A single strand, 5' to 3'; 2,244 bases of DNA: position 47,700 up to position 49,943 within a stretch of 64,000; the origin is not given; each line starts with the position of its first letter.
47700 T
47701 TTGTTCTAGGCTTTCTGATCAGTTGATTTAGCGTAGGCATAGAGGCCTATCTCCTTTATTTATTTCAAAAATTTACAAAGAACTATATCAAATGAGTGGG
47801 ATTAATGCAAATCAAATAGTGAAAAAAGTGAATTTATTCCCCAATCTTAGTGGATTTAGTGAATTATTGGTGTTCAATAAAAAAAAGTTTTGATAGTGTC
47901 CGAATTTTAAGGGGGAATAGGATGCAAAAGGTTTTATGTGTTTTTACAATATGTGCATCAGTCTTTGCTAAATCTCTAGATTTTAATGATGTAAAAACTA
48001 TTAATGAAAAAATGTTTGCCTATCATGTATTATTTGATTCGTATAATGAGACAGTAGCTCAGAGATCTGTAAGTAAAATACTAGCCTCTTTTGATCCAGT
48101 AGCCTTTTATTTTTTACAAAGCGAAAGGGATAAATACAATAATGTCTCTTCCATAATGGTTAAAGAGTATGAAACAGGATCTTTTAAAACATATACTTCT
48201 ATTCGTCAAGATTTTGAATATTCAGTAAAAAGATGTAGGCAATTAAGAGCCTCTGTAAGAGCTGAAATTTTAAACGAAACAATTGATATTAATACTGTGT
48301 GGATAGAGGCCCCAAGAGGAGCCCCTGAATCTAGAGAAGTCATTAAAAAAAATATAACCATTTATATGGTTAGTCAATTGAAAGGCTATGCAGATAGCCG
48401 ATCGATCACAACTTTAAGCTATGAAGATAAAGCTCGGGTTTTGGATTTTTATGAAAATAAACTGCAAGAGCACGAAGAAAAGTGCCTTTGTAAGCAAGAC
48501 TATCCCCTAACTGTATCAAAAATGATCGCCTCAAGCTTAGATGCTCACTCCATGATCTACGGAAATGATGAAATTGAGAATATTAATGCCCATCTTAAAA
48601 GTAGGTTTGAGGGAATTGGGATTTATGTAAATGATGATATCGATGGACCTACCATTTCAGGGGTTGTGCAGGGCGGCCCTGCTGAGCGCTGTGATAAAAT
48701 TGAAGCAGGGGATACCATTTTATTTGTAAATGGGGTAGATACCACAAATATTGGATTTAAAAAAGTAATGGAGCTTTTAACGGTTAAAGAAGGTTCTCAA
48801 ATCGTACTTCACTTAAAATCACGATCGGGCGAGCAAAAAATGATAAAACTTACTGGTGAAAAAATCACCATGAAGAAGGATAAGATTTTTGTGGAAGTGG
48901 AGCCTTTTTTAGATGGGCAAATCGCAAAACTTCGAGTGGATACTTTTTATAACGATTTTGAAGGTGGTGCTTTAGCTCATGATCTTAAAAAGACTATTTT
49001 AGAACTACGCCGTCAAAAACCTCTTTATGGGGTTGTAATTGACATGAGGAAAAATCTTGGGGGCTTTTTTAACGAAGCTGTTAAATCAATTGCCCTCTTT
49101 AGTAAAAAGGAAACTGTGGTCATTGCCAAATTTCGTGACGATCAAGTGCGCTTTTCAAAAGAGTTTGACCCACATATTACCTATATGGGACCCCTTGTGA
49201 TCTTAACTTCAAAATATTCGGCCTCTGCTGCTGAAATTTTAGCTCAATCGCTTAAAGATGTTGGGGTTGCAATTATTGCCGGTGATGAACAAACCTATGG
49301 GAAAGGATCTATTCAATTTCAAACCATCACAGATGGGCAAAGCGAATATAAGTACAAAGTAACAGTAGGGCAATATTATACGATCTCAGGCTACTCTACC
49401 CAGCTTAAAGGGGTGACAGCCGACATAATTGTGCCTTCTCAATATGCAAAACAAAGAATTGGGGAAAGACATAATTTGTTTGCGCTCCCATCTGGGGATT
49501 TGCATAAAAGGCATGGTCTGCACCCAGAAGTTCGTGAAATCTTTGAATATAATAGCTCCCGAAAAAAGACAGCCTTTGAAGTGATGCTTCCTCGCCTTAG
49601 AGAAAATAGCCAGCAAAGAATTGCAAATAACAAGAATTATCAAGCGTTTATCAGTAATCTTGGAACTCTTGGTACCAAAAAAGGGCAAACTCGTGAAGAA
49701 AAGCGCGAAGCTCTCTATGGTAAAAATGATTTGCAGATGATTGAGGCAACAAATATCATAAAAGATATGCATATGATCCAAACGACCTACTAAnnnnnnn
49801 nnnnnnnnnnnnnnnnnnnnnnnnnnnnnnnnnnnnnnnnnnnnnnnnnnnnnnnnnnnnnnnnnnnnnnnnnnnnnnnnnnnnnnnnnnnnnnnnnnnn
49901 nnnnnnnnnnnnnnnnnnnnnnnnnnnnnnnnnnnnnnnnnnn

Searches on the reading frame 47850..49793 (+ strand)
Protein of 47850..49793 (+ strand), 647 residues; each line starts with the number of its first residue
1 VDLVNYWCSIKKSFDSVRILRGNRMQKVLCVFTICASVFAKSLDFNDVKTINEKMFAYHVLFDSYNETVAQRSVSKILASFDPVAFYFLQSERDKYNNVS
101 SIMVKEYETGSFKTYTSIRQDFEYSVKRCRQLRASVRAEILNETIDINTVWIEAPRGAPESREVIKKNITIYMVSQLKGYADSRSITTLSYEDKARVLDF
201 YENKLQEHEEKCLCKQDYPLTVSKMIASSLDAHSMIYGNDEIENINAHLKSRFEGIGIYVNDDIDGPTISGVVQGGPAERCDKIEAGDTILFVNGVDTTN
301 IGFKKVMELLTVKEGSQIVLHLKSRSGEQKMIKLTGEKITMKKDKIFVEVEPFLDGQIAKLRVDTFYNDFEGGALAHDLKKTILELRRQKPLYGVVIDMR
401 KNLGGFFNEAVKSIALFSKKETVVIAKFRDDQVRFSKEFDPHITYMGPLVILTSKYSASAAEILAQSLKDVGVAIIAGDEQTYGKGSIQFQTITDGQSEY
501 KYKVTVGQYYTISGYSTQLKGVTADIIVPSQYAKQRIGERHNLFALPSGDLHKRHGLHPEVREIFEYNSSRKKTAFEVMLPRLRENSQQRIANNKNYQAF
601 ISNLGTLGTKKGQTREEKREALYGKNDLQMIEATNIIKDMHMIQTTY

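Call 6: search_protein_families(library=pfam, proteins=[window:47850-49793:+], max_evalue=0.01)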
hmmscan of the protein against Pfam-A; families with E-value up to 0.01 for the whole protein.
window:47850-49793:+ (647 aa): 6 families
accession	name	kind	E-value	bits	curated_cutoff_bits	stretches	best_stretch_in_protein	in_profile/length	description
PF03572.23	Peptidase_S41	-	1.3e-31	109.8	24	1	358-528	2-165/165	Peptidase family S41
PF00595.29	PDZ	-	1.2e-09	38.9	23.2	1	253-321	11-77/81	PDZ domain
PF17804.6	TSP_NTD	-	1.9e-09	38.4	26.4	1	52-235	2-183/188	Tail specific protease N-terminal domain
PF17820.7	PDZ_6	-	3e-07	30.5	27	1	269-320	2-50/54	PDZ domain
PF11818.13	DUF3340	-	0.0016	19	28.6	0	574-604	29-59/155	C-terminal domain of tail specific protease (DUF3340)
PF13180.12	PDZ_2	-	0.0019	18.9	27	1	255-323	2-68/80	PDZ domain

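Call 33: find_homologous_proteins(query=window:47922-49793:+)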
Query window:47922-49793:+ (623 aa): 493 proteins with E <= 0.001 among 8000 candidates; the best 120 are listed.
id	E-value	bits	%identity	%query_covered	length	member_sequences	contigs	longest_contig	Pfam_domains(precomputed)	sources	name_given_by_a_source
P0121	0.0e+0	1387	100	100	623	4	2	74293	PF17820.8,PF03572.24,PF00595.30,PF17804.7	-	-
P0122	3.3e-269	912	64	100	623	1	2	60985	PF17820.8,PF03572.24,PF00595.30,PF13180.13,PF17804.7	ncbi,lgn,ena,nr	ncbi:MAG: Tail-specific protease [Chlamydiia bacterium]|nr:Tail-specific protease [Chlamydiia bacter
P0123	8.1e-268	908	64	100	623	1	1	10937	PF17820.8,PF03572.24,PF00595.30,PF13180.13,PF17804.7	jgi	-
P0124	3.0e-265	899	63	100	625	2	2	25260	PF03572.24,PF00595.30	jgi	jgi:carboxyl-terminal processing protease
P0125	4.3e-264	896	63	100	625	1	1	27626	PF03572.24,PF00595.30,PF17804.7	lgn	-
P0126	4.7e-262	889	62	100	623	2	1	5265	PF17820.8,PF03572.24,PF00595.30,PF17804.7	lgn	-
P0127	7.4e-262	888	64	100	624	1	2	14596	PF17820.8,PF03572.24,PF00595.30,PF17804.7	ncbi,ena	-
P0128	1.0e-260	884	64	100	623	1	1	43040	PF17820.8,PF03572.24,PF00595.30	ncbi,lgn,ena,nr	ncbi:PDZ domain-containing protein [bacterium]|nr:PDZ domain-containing protein [bacterium]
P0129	2.0e-257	874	63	100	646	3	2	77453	PF17820.8,PF03572.24,PF00595.30,PF17804.7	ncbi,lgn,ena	-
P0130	3.5e-253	860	63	100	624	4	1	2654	PF03572.24,PF00595.30,PF17804.7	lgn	-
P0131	1.6e-244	831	58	100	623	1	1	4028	PF03572.24,PF00595.30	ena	-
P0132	1.8e-244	831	61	100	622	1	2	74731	PF17820.8,PF03572.24,PF00595.30,PF13180.13,PF17804.7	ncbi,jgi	jgi:carboxyl-terminal processing protease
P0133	7.5e-209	713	52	98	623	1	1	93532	PF03572.24,PF00595.30,PF17804.7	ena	-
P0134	1.7e-183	629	47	100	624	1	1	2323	PF17820.8,PF03572.24,PF00595.30,PF13180.13,PF17804.7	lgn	-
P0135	2.2e-122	428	39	95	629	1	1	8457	PF17820.8,PF03572.24,PF17804.7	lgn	-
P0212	9.1e-101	356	34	97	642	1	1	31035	PF17820.8,PF03572.24,PF00595.30,PF13180.13,PF17804.7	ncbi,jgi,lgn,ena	jgi:carboxyl-terminal processing protease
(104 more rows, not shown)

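Call 35: find_related_loci(query=A2, collection=genome_contigs, flank=10000)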
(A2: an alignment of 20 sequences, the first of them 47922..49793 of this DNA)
Query A2 (623 aa) in genome_contigs; peptide patterns used: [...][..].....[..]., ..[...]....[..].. (x = any residue, [..] = any of these).
599 stretches matched a pattern (row limit reached: there are more); 561 encode a relative of the query (tblastn E <= 1e-3); the best 80 are kept; 80 distinct loci.
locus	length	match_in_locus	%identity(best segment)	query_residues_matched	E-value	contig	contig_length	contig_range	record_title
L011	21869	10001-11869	64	1-623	0e+0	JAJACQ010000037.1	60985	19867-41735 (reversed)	MAG: Chlamydiia bacterium isolate O_S4.2_20 S4CHLAM20_37, whole genome shotgun sequence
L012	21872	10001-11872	64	1-623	0e+0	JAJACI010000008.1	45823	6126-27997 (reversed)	MAG: Chlamydiia bacterium isolate P_S1_9 SP1CHLAM9_8, whole genome shotgun sequence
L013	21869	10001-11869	63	1-623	0e+0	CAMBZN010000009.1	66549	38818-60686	MAG: Chlamydia trachomatis isolate MiH-14oct19-131 genome assembly, contig: MiH-14oct19-C588, whole genome shotgun seque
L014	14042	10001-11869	64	1-623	0e+0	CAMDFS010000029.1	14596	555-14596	MAG: Chlamydia trachomatis isolate MiH-16apr19-145 genome assembly, contig: MiH-16apr19-C8010, whole genome shotgun sequ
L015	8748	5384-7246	61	1-623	0e+0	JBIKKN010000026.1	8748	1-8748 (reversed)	MAG: Chlamydiia bacterium isolate ME2014-07-24_3300043772_group5_bin9 Rohwer_bin1209_scaffold_13217_c1, whole genome sho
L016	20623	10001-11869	63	1-623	0e+0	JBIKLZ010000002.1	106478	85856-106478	MAG: Chlamydiia bacterium isolate ME2014-08-29_3300036719_group5_bin126 Rohwer_bin1210_scaffold_87_c1, whole genome shot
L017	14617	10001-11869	64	1-623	0e+0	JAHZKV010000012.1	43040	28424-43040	MAG: bacterium isolate O_S4.2_bin.6 k141_124732, whole genome shotgun sequence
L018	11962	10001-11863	36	4-620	3e-128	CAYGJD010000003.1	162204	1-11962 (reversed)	MAG TPA_asm: uncultured bacterium isolate ERP117304_co1_192 genome assembly, contig: NODE_117_length_162204_cov_15.09509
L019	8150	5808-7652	35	1-619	1e-116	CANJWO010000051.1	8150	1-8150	MAG: Chlamydiae bacterium isolate RH-23may17-898 genome assembly, contig: RH-23may17-C72880, whole genome shotgun sequen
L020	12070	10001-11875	35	14-621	2e-116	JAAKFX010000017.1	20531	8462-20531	MAG: Candidatus Anoxychlamydiales bacterium isolate KR126_chlam_6 KR126chlam6_17, whole genome shotgun sequence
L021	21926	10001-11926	35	4-616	5e-116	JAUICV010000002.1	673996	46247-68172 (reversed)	MAG: Chlamydiia bacterium isolate 7_bin.48 NODE_16_length_673996_cov_5.855650, whole genome shotgun sequence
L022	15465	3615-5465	36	1-621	1e-113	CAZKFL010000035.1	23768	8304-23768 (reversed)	MAG TPA_asm: uncultured bacterium isolate SRP219642_co7_94 genome assembly, contig: NODE_2971_length_23768_cov_6.103403,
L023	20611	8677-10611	34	4-621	3e-113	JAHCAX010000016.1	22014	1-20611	MAG: Candidatus Acheromyda pituitae isolate ACE_VER1 VER1_16, whole genome shotgun sequence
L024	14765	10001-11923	35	4-622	5e-113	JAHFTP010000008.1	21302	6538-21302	MAG: Chlamydiae bacterium isolate nzgw623 NODE_2689_length_21303_cov_3.536352, whole genome shotgun sequence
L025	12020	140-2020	34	4-616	2e-113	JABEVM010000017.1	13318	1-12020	MAG: Chlamydiae bacterium isolate MAG 32 k99_44151, whole genome shotgun sequence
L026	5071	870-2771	34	5-621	2e-113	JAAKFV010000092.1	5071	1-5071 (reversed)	MAG: Candidatus Anoxychlamydiales bacterium isolate KR126_chlam_4 KR126chlam4_92, whole genome shotgun sequence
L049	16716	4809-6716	32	5-620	6e-107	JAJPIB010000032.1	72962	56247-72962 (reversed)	MAG: Chlamydiia bacterium isolate Centralia_MAG_243 k107_24503303, whole genome shotgun sequence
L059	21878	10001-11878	33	5-618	2e-105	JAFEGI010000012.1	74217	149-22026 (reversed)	MAG: Verrucomicrobia bacterium isolate SZAS-13 VERR-KAN-2__12__length-74217, whole genome shotgun sequence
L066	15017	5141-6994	33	23-622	1e-104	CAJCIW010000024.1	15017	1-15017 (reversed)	Verrucomicrobia bacterium isolate BOG_genome_mining.30 genome assembly, contig: k141_4786247, whole genome shotgun seque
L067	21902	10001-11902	34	3-616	2e-104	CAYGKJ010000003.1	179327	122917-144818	MAG TPA_asm: uncultured bacterium isolate ERP117304_co1_133 genome assembly, contig: NODE_93_length_179327_cov_50.267220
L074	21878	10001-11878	33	8-616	6e-104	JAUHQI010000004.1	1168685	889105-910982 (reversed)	MAG: Candidatus Sacchlamyda saccharinae isolate RhabSjap6 c_000000000004, whole genome shotgun sequence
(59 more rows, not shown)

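Call 44: find_encoding_contigs(protein=P0212, flank=10000, max_places=3)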
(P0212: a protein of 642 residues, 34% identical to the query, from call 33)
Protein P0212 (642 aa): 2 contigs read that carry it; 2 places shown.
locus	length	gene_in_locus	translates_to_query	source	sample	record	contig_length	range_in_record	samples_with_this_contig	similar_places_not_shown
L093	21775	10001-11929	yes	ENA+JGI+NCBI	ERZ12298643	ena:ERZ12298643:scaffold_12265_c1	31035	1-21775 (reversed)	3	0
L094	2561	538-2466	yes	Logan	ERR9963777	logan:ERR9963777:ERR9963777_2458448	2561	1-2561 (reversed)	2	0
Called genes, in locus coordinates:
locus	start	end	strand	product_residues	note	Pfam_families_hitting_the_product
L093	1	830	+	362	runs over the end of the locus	PF00294:PfkB, PF08543:Phos_pyr_kin (faint)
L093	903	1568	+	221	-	PF00300:His_Phos_1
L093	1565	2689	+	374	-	PF00266:Aminotran_5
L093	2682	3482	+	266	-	PF01592:NifU_N, PF01106:NifU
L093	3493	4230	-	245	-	PF03099:BPL_LplA_LipB, PF02237:BPL_C (weak)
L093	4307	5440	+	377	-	PF01098:FTSW_RODA_SPOVE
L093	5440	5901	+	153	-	-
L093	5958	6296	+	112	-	-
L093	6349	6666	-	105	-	PF00338:Ribosomal_S10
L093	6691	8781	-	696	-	PF00009:GTP_EFTU, PF22042:EF-G_D2, PF03144:GTP_EFTU_D2, PF14492:EFG_III, PF16658:RF3_C (weak), PF03764:EFG_IV, PF00679:EFG_C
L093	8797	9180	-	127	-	PF00177:Ribosomal_S7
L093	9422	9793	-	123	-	PF00164:Ribosom_S12_S23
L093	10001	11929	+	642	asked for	PF17804:TSP_NTD, PF00595:PDZ, PF13180:PDZ_2 (weak), PF17820:PDZ_6, PF03572:Peptidase_S41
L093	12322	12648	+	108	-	-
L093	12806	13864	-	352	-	-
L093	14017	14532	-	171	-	-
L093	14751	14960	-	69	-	-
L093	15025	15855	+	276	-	PF00196:GerE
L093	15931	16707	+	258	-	PF00583:Acetyltransf_1, PF13673:Acetyltransf_10 (weak), PF13508:Acetyltransf_7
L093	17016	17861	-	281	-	PF00106:adh_short, PF08659:KR, PF13561:adh_short_C2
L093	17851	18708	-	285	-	PF02498:Bro-N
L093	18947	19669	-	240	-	PF01411:tRNA-synt_2c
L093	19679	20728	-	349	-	PF00155:Aminotran_1_2 (weak), PF01212:Beta_elim_lyase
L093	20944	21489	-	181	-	-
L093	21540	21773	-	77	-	?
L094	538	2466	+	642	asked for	PF17804:TSP_NTD, PF00595:PDZ, PF13180:PDZ_2 (weak), PF17820:PDZ_6, PF03572:Peptidase_S41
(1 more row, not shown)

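Call 52: search_protein_families(library=pfam, proteins=[L021:19366-20478:+, L074:12216-13295:+, L067:12865-14277:+, L026:3646-4542:-, L026:2996-3655:-], max_evalue=0.001)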
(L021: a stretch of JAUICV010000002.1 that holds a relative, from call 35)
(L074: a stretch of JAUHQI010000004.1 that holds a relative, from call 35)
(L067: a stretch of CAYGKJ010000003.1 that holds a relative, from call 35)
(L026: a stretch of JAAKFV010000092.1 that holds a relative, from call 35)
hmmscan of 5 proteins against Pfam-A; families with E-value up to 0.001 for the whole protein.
L021:19366-20478:+ (370 aa): 1 family
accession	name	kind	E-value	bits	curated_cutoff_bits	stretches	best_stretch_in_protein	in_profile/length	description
PF00589.27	Phage_integrase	-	9e-35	120.4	27.1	1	182-345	2-171/172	Phage integrase family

L074:12216-13295:+ (359 aa): 1 family
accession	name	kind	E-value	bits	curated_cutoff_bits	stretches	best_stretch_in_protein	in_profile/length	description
PF00589.27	Phage_integrase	-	7.8e-29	101.1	27.1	1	178-336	2-168/172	Phage integrase family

L067:12865-14277:+ (470 aa): 4 families
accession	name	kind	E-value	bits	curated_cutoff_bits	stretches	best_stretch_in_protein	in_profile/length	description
PF13749.12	HATPase_c_4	-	1.2e-23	83.3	26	1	296-382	1-89/89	Putative ATP-dependent DNA helicase recG C-terminal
PF04326.19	SLFN_AlbA_2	-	4.3e-20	72.8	25.3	1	16-130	1-117/118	Schlafen, AlbA_2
PF08220.18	HTH_DeoR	-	3.4e-06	27.1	21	1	406-452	1-46/57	DeoR-like helix-turn-helix domain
PF08279.18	HTH_11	-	0.00046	20.5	25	0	406-451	1-46/55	HTH domain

L026:3646-4542:- (298 aa): 1 family
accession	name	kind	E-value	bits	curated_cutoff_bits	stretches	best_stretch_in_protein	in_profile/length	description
PF07804.18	HipA_C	-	2.2e-18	67.1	30.5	1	71-211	17-162/213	HipA-like C-terminal domain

L026:2996-3655:- (219 aa): 1 family
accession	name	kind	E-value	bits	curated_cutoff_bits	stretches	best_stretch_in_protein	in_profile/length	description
PF13657.11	Couple_hipA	-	5.5e-11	43.3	22.5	1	21-110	8-93/99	HipA N-terminal domain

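Call 57: search_protein_families(library=padloc, proteins=[L067:12865-14277:+, L026:3646-4542:-], max_evalue=0.01)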
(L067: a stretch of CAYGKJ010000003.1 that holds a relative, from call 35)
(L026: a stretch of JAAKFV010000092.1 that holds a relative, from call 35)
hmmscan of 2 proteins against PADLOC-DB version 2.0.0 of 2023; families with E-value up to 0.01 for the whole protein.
L067:12865-14277:+ (470 aa): 4 families
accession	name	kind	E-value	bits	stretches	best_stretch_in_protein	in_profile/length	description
PDLC02394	pAgo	-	1.7e-11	40.7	1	29-394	54-446/1121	-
PDLC02402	Aga_SIR2-PNTD1-PNTD2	-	2e-09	34.2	1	177-315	352-482/876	Class I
PDLC01850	CARF3--CARF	-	1.8e-06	26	1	305-457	53-195/209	-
PDLC02418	Aga_SIR2-Kinase-PNTD1-PNTD2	-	1.9e-05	21.1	1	268-315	314-360/756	Class I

L026:3646-4542:- (298 aa): 9 families
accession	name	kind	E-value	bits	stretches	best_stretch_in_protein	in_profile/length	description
PDLC04340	PDC-M03A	-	4.5e-16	57.2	1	75-217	33-176/280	-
PDLC04339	PDC-M03A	-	7.9e-12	43.1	1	93-225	51-196/293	-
PDLC04344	PDC-M03A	-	5.6e-10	37.2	1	165-217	144-197/305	-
PDLC04342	PDC-M03A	-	2e-07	28.8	1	163-217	143-199/299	-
PDLC04338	PDC-M03A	-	0.00025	18.2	1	166-214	254-303/428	-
PDLC04345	PDC-M03A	-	0.00067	17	1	151-219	123-200/302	-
PDLC04341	PDC-M03A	-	0.0048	14.4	1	173-214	152-195/294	-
PDLC04337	PDC-M03A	-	0.0054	14.3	1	166-214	85-135/250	-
PDLC04343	PDC-M03A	-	0.007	13.4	0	160-217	204-264/370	-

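Call 84: find_encoding_contigs(protein=P0121, flank=10000, max_places=5)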
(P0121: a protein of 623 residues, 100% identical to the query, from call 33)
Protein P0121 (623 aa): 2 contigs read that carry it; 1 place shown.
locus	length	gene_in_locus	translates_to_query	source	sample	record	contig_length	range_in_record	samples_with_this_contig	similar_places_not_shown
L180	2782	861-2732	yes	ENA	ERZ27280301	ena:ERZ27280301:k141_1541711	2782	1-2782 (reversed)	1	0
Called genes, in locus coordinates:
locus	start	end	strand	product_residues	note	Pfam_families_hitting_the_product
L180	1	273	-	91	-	?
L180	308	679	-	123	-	PF00164:Ribosom_S12_S23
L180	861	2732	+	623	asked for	PF17804:TSP_NTD, PF00595:PDZ, PF17820:PDZ_6 (weak), PF03572:Peptidase_S41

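Call 85: search_protein_families(library=ncbifam, proteins=[L021:19366-20478:+, L074:12216-13295:+, L066:7306-8451:+], max_evalue=0.00001)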
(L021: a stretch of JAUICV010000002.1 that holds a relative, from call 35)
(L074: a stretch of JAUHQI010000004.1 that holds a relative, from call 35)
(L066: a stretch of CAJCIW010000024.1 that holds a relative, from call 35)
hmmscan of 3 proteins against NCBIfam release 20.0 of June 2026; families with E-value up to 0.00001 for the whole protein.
L021:19366-20478:+ (370 aa): 11 families
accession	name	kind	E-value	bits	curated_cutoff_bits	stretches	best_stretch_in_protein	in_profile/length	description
NF040815.2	recomb_XerA_Arch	equivalog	4.8e-24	85.3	220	1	134-348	59-260/263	site-specific tyrosine recombinase/integron integrase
TIGR02224.1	recomb_XerC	equivalog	5.9e-20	71.8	335.15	1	135-353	60-288/295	tyrosine recombinase XerC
TIGR02225.1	recomb_XerD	equivalog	1.1e-17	64.3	329.6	1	135-353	57-285/290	site-specific tyrosine recombinase XerD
NF001399.0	PRK00283.1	subfamily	3.1e-14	52.9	279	1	133-353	65-294/300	tyrosine recombinase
TIGR02249.1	integrase_gron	subfamily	5.4e-11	42.4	265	0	182-265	101-180/315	integron integrase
NF007371.0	PRK09871.1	subfamily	6.6e-11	42.1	222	1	179-355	3-187/198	tyrosine-type DNA invertase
NF002685.0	PRK02436.1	equivalog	5.4e-10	39.5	178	1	206-339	117-243/245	site-specific tyrosine recombinase XerD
NF002331.0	PRK01287.1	subfamily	4e-09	35.9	371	1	161-355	119-325/365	site-specific tyrosine recombinase XerC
NF003462.0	PRK05084.1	equivalog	8.4e-08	31.3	267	1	212-355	206-357/360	tyrosine recombinase XerS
NF007370.0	PRK09870.1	subfamily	4.4e-07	29.7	221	1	178-357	8-194/200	tyrosine-type DNA invertase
NF007246.0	PRK09692.1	domain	7.7e-06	24.8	434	1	216-332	248-365/413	integrase domain-containing protein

L074:12216-13295:+ (359 aa): 8 families
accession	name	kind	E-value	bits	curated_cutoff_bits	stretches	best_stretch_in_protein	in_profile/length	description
NF040815.2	recomb_XerA_Arch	equivalog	1.7e-25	90.1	220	1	132-336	56-254/263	site-specific tyrosine recombinase/integron integrase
TIGR02224.1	recomb_XerC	equivalog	2.7e-22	79.5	335.15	1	122-336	53-277/295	tyrosine recombinase XerC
TIGR02225.1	recomb_XerD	equivalog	3.6e-18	65.9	329.6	1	122-340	50-278/290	site-specific tyrosine recombinase XerD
TIGR02249.1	integrase_gron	subfamily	6.9e-16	58.5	265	2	279-341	242-305/315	integron integrase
NF001399.0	PRK00283.1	subfamily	1.2e-14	54.3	279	1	131-343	67-290/300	tyrosine recombinase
NF002331.0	PRK01287.1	subfamily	3.5e-14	52.6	371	1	72-332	33-308/365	site-specific tyrosine recombinase XerC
NF003462.0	PRK05084.1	equivalog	3.5e-10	39.1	267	1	201-349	199-357/360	tyrosine recombinase XerS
NF011946.0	PRK15417.1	equivalog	6.8e-09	35.3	435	0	279-343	257-322/337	integron integrase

L066:7306-8451:+ (382 aa): 10 families
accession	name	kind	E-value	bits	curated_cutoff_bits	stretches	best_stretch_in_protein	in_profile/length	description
NF040815.2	recomb_XerA_Arch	equivalog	7.7e-30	104.3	220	1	154-361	55-256/263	site-specific tyrosine recombinase/integron integrase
TIGR02224.1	recomb_XerC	equivalog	9.3e-24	84.3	335.15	1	145-360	53-278/295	tyrosine recombinase XerC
TIGR02225.1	recomb_XerD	equivalog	1.3e-18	67.4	329.6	1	146-364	51-279/290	site-specific tyrosine recombinase XerD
TIGR02249.1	integrase_gron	subfamily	4.3e-17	62.4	265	2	302-364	242-305/315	integron integrase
NF001399.0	PRK00283.1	subfamily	7.4e-16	58.2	279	1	156-368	69-292/300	tyrosine recombinase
NF002331.0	PRK01287.1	subfamily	2.8e-13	49.6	371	1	84-359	23-312/365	site-specific tyrosine recombinase XerC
NF011946.0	PRK15417.1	equivalog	4.4e-11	42.5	435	0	302-367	257-323/337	integron integrase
NF003462.0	PRK05084.1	equivalog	5.6e-11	41.8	267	1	320-373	305-358/360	tyrosine recombinase XerS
NF007371.0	PRK09871.1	subfamily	6.2e-09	35.7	222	1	198-358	3-173/198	tyrosine-type DNA invertase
NF007370.0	PRK09870.1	subfamily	3.9e-06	26.6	221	1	193-357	4-177/200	tyrosine-type DNA invertase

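Call 86: search_solved_structures(query=L074:12216-13295:+, max_evalue=0.001)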
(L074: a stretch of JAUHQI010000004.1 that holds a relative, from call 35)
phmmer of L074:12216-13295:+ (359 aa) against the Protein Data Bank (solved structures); distinct sequences matched with E-value up to 0.001: 10.
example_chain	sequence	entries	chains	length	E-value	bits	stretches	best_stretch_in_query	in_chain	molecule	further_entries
5c6k_A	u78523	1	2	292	9.9e-15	58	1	128-345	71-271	Integrase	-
1aih_A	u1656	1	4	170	2.5e-12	50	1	177-344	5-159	HP1 INTEGRASE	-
5hxy_A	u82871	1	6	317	6.2e-10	42.2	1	166-339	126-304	Tyrosine recombinase XerA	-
4a8e_A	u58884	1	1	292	7e-10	42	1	159-345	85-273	PROBABLE TYROSINE RECOMBINASE XERC-LIKE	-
5dor_A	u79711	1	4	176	1.2e-09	41.2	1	202-345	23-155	Integrase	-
1a0p_A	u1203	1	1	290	4.3e-07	32.9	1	118-339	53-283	SITE-SPECIFIC RECOMBINASE XERD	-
9i5v_14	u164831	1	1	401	6.9e-06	28.9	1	160-336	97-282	Ribosome-associated translation inhibitor RaiA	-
5vfz_A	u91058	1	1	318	8.7e-06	28.6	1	141-347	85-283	Gp33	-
2a3v_A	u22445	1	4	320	2.7e-05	26.9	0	279-341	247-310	site-specific recombinase IntI4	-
5dcf_A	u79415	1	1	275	0.00016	24.4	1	203-340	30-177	Tyrosine recombinase XerD,DNA translocase FtsK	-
